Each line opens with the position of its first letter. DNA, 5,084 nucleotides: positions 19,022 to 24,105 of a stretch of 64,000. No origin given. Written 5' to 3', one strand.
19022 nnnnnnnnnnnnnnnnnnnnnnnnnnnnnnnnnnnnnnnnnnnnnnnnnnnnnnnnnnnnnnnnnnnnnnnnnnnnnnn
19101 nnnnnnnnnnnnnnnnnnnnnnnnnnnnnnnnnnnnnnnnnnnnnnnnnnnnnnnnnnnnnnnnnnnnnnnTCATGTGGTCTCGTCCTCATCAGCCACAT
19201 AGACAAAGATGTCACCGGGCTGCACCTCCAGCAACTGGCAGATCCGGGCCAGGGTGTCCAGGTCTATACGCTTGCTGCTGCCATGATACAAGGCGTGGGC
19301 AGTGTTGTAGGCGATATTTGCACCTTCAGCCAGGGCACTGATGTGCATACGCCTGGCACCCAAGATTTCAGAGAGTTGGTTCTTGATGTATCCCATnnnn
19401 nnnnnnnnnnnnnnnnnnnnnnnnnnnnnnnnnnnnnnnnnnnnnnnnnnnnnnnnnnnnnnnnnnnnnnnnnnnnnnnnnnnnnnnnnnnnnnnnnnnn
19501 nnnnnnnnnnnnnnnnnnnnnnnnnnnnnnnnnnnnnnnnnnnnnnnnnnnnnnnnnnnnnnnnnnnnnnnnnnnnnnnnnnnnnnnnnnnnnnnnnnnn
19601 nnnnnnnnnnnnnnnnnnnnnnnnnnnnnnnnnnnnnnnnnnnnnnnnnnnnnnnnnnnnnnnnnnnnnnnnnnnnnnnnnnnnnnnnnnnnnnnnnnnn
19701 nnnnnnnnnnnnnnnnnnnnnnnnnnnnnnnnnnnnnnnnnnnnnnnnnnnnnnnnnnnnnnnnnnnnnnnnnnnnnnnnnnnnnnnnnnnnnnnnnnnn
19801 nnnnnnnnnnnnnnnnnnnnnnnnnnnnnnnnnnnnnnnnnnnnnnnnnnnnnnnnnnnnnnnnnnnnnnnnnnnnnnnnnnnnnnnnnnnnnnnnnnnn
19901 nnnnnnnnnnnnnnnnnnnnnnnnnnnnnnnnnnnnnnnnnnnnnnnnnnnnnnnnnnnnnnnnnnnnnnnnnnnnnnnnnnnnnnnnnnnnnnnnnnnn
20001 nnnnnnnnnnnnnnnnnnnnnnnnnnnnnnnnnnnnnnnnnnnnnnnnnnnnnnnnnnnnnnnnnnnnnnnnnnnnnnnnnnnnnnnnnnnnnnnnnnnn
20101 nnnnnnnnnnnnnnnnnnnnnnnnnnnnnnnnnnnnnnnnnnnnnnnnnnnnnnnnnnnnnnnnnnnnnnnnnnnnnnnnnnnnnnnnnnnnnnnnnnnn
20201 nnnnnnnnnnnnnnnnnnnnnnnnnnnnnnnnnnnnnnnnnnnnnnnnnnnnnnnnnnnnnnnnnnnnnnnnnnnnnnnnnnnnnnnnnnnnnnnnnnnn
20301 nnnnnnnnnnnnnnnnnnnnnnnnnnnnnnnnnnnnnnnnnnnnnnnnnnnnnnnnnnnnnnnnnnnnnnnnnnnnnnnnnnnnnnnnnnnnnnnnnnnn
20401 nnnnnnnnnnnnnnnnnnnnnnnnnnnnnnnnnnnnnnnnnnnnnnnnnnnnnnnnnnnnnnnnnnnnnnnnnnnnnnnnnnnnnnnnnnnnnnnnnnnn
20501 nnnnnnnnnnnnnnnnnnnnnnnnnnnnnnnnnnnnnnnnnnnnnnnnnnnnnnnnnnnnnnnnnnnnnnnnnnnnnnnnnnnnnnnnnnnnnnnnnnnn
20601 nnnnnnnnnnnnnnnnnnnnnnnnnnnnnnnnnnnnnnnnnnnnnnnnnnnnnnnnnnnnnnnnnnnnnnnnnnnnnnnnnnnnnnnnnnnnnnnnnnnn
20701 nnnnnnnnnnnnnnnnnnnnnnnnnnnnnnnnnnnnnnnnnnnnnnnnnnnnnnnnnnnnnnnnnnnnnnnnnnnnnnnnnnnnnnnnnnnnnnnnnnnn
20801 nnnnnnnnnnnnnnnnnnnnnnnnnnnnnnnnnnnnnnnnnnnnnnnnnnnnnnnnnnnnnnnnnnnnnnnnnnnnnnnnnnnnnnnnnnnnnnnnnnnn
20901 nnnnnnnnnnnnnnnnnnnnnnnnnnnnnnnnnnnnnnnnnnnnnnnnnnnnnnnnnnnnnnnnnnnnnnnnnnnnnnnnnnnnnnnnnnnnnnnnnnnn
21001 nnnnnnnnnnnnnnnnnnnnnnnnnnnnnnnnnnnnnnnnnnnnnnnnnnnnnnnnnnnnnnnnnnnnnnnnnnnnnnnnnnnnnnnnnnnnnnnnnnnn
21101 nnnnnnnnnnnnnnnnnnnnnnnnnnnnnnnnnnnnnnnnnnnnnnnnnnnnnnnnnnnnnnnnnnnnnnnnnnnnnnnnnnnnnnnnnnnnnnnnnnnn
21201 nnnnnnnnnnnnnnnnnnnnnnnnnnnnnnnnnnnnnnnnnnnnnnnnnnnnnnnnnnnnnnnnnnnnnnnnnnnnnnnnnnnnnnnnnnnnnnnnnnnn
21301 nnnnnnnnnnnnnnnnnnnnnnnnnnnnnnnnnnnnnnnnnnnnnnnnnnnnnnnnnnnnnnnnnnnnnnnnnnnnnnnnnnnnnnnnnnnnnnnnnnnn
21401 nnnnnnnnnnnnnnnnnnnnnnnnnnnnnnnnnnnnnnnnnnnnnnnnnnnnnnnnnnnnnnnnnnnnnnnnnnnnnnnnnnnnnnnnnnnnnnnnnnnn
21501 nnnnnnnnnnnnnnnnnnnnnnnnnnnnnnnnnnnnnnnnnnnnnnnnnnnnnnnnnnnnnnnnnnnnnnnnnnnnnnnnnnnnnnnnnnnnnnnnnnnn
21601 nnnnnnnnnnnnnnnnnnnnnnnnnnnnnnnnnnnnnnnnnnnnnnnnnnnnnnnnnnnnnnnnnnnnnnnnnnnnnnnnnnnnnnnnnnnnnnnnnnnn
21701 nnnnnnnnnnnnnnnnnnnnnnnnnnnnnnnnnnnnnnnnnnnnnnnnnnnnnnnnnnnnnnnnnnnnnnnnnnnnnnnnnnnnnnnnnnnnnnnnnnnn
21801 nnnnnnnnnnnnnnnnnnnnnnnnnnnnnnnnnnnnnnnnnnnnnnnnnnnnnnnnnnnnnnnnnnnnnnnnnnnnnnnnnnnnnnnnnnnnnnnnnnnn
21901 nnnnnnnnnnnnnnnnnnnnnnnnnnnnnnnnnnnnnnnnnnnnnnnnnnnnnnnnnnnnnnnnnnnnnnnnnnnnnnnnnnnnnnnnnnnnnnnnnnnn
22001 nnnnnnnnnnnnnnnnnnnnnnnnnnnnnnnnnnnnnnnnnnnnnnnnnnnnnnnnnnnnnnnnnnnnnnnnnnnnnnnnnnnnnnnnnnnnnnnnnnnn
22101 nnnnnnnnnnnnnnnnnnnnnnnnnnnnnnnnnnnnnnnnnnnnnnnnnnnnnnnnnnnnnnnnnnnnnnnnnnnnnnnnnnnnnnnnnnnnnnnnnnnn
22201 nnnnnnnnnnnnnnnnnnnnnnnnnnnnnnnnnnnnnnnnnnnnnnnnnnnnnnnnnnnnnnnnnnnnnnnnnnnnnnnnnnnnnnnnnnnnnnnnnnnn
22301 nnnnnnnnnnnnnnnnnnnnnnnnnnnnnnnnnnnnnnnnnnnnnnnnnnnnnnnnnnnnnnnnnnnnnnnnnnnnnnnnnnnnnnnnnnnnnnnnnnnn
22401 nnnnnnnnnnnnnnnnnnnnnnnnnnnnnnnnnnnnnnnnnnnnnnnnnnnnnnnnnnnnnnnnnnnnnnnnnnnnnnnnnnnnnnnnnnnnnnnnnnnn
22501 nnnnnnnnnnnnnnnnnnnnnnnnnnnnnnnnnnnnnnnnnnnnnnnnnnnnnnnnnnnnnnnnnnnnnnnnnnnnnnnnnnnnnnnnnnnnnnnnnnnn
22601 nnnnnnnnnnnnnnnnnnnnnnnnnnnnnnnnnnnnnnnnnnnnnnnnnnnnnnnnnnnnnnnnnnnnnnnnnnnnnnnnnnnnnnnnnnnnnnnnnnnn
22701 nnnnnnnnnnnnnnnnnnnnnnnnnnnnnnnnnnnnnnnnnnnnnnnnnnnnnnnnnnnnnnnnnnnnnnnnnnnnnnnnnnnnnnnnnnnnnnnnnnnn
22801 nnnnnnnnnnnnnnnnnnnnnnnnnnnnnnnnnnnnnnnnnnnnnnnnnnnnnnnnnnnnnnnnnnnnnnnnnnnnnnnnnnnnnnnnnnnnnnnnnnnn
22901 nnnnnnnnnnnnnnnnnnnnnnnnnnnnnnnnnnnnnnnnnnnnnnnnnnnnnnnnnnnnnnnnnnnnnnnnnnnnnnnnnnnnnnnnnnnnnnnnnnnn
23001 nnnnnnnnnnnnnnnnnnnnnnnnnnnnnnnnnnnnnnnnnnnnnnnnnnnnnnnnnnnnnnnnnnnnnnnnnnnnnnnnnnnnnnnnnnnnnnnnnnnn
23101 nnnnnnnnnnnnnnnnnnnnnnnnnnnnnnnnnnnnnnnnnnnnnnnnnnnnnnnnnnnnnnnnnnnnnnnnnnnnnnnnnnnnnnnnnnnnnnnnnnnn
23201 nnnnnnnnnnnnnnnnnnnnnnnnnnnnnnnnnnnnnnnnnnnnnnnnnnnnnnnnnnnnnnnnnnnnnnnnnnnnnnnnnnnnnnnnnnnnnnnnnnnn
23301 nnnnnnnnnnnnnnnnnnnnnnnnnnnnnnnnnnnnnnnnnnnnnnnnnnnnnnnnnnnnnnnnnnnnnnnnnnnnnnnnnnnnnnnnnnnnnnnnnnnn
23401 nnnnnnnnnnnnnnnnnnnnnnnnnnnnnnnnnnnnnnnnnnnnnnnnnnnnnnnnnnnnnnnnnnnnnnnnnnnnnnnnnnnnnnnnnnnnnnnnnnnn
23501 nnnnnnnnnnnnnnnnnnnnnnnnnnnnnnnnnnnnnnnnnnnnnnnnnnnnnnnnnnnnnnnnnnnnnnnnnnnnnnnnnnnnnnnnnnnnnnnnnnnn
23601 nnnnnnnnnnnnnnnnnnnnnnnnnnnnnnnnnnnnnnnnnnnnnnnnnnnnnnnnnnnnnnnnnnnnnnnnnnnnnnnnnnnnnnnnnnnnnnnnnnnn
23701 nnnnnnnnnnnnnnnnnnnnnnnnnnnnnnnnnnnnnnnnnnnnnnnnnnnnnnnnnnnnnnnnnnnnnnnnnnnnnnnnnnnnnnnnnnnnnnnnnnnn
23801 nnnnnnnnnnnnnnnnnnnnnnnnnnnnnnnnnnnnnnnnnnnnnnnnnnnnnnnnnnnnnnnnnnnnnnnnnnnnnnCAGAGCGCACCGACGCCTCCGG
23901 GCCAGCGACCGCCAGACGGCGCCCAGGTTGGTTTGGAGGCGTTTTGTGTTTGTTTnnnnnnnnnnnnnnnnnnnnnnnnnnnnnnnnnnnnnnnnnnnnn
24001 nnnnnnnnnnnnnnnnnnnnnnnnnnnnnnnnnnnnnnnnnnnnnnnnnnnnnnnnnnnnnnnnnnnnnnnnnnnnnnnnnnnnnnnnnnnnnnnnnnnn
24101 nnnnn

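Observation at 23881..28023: Three copies of a conserved 'linear box + hairpin with conserved loop + U-tract' element at module junctions of the late operon (nut/put-like or boundary elements)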

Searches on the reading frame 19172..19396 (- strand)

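Call 50: search_protein_families(library=phrogs, proteins=[window:19172-19396:-], max_evalue=0.01)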
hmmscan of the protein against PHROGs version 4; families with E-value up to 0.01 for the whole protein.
window:19172-19396:- (74 aa): 2 families
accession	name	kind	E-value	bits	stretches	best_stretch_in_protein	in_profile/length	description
phrog_38620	-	transcription regulation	1.6e-05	25.9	1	4-65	2-63/174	transcriptional regulator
phrog_24334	-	unknown function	0.0035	18.4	1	21-65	20-64/190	-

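Call 51: search_protein_families(library=pfam, proteins=[window:19172-19396:-], max_evalue=0.05)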
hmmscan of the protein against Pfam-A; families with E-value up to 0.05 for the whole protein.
window:19172-19396:- (74 aa): 1 family
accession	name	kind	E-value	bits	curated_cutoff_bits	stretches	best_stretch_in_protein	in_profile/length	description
PF13443.12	HTH_26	-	2.4e-19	69.8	22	1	8-69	2-63/63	Cro/C1-type HTH DNA-binding domain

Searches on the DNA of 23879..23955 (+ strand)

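Call 41: build_rna_model(alignment_id=A2, structure=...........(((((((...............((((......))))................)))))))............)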
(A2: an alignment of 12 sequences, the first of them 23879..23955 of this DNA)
Model R1 built from alignment A2 (12 sequences, 82 columns); structure: as given.
model positions 75; base pairs 11; branch points 0; effective number of sequences 3.25; information 0.753 bits per position. Calibrated on 0.2 Mb of random sequence (short: E-values are rough).
structure used (alignment columns):
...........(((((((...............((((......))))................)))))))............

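Call 42: search_with_rna_model(model_id=R1, sources=[window, L006, L010, L013, L014, L118, L127, L128, L129, L130, L016, L015], max_evalue=10)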
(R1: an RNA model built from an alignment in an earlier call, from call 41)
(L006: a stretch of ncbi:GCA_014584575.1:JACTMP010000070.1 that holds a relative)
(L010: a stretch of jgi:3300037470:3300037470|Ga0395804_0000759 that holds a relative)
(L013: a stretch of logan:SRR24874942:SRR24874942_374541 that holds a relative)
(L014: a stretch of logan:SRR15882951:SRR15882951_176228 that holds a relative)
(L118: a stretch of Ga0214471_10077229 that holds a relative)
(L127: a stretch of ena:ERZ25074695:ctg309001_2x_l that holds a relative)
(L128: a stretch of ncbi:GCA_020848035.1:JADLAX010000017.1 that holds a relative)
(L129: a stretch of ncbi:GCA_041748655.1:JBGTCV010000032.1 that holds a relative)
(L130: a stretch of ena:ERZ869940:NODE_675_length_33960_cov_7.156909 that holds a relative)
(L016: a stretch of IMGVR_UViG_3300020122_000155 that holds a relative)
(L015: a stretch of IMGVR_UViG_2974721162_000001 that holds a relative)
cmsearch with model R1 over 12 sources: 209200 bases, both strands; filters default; matches with E-value up to 10: 45.
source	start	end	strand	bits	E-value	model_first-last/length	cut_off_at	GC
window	24875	24952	+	86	1.2e-18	1-75/75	no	0.63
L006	8696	8772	+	83.1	6.1e-18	1-75/75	no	0.62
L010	12558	12635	+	83.1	6.2e-18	1-75/75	no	0.65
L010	8673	8750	+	80.4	2.9e-17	1-75/75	no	0.62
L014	5792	5860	+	75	6e-16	1-75/75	no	0.57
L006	7699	7772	+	73.8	1.2e-15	1-75/75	no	0.64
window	23879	23952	+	70.8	6.4e-15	1-75/75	no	0.68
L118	48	122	-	67.9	3.3e-14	1-75/75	no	0.51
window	27957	28023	+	63.6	3.9e-13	1-75/75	no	0.6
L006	11768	11834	+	62.1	9e-13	1-75/75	no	0.61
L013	2408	2470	+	59.8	3.3e-12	1-75/75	no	0.59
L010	7008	7080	+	57.5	1.2e-11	1-75/75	no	0.63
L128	9414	9481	+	56.6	1.9e-11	1-75/75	no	0.56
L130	8848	8915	+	55.8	3e-11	1-75/75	no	0.56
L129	9528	9595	+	52.5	2e-10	1-75/75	no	0.54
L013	6829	6903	+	43.2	3.8e-08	1-75/75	no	0.44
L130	12347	12409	+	38.1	6.6e-07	1-75/75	no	0.59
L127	9586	9648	+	36.7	1.5e-06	1-75/75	no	0.44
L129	12300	12365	+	34.8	4.4e-06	1-75/75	no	0.59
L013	4501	4547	+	29.8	7.3e-05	1-75/75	no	0.45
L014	5794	5862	-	28.4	0.00016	1-75/75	no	0.57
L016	2080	2126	+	21.2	0.0093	1-54/75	3'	0.68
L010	16180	16235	+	18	0.058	1-75/75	no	0.73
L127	12291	12356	+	17.6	0.073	1-75/75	no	0.44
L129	19280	19328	-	13.7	0.67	1-75/75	no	0.57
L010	16986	17068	+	12.7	1.1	1-75/75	no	0.63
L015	3915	3927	-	12.5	1.3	31-43/75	no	0.85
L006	11770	11836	-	12.3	1.5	1-75/75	no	0.63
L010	6065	6112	-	12.3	1.5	1-75/75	no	0.62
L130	12355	12400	-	11.6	2.1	12-68/75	no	0.67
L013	6831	6901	-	11.1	2.9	1-75/75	no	0.45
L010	2962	3010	+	11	3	1-75/75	no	0.53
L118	46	121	+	10.6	3.8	1-75/75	no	0.51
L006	2504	2520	+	10.5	4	31-47/75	no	0.71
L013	3966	4021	+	10.1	5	1-75/75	no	0.55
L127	9587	9656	-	10.1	5.1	1-75/75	no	0.46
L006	6061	6076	+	9.9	5.6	31-45/75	no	0.81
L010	5641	5703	-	9.8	5.9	1-75/75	no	0.65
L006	7923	7972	+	9.8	5.9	1-75/75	no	0.7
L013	9568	9628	+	9.5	6.9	1-75/75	no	0.49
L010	15099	15127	+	9.4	7.3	1-75/75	no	0.55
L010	11206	11235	-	9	9.2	1-75/75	no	0.63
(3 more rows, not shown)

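Call 44: search_with_rna_model(model_id=R1, sources=[window, L006, L010, L013, L014, L118, L127, L128, L129, L130], max_evalue=0.1, make_alignment=true)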
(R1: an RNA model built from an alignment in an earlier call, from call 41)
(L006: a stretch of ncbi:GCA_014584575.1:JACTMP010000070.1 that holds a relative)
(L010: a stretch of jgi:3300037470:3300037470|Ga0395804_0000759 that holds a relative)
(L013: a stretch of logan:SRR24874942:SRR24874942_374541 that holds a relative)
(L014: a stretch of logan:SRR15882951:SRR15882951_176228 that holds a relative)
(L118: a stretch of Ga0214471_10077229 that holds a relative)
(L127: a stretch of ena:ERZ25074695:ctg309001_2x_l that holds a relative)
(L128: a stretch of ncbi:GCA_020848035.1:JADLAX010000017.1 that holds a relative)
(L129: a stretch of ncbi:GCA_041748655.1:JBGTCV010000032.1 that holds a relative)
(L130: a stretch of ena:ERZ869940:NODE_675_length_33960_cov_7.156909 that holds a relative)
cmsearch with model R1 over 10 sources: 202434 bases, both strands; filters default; matches with E-value up to 0.1: 23.
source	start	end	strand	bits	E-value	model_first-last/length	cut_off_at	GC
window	24875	24952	+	86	1.2e-18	1-75/75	no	0.63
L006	8696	8772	+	83.1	5.9e-18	1-75/75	no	0.62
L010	12558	12635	+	83.1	6e-18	1-75/75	no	0.65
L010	8673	8750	+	80.4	2.8e-17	1-75/75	no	0.62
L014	5792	5860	+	75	5.8e-16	1-75/75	no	0.57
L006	7699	7772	+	73.8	1.1e-15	1-75/75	no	0.64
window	23879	23952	+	70.8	6.2e-15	1-75/75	no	0.68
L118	48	122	-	67.9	3.2e-14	1-75/75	no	0.51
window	27957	28023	+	63.6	3.7e-13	1-75/75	no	0.6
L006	11768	11834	+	62.1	8.7e-13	1-75/75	no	0.61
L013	2408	2470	+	59.8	3.1e-12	1-75/75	no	0.59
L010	7008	7080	+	57.5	1.1e-11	1-75/75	no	0.63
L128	9414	9481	+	56.6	1.9e-11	1-75/75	no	0.56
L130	8848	8915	+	55.8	2.9e-11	1-75/75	no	0.56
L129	9528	9595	+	52.5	2e-10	1-75/75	no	0.54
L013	6829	6903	+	43.2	3.7e-08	1-75/75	no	0.44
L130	12347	12409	+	38.1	6.4e-07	1-75/75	no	0.59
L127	9586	9648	+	36.7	1.4e-06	1-75/75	no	0.44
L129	12300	12365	+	34.8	4.3e-06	1-75/75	no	0.59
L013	4501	4547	+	29.8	7e-05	1-75/75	no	0.45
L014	5794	5862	-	28.4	0.00016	1-75/75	no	0.57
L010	16180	16235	+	18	0.056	1-75/75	no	0.73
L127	12291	12356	+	17.6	0.07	1-75/75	no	0.44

Alignment A3: 23 matches aligned to the model, 109 columns, each read 5' to 3' on its own strand. Consensus structure (alignment columns), stored with it:
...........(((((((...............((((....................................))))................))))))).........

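Call 69: search_with_rna_model(model_id=R1, sources=[L197, L198, L199], max_evalue=10)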
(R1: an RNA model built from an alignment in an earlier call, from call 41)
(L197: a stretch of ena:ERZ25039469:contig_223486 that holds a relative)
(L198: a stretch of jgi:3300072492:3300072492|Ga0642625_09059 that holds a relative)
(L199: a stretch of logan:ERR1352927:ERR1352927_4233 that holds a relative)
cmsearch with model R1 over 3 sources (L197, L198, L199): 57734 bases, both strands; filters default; matches with E-value up to 10: 4.
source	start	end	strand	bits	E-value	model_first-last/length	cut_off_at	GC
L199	10421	10473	+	29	3.2e-05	1-75/75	no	0.66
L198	10517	10572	+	28.4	4.5e-05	1-75/75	no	0.57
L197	10298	10352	+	24.8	0.00035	1-75/75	no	0.6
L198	7661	7730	-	7.2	7.2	1-75/75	no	0.5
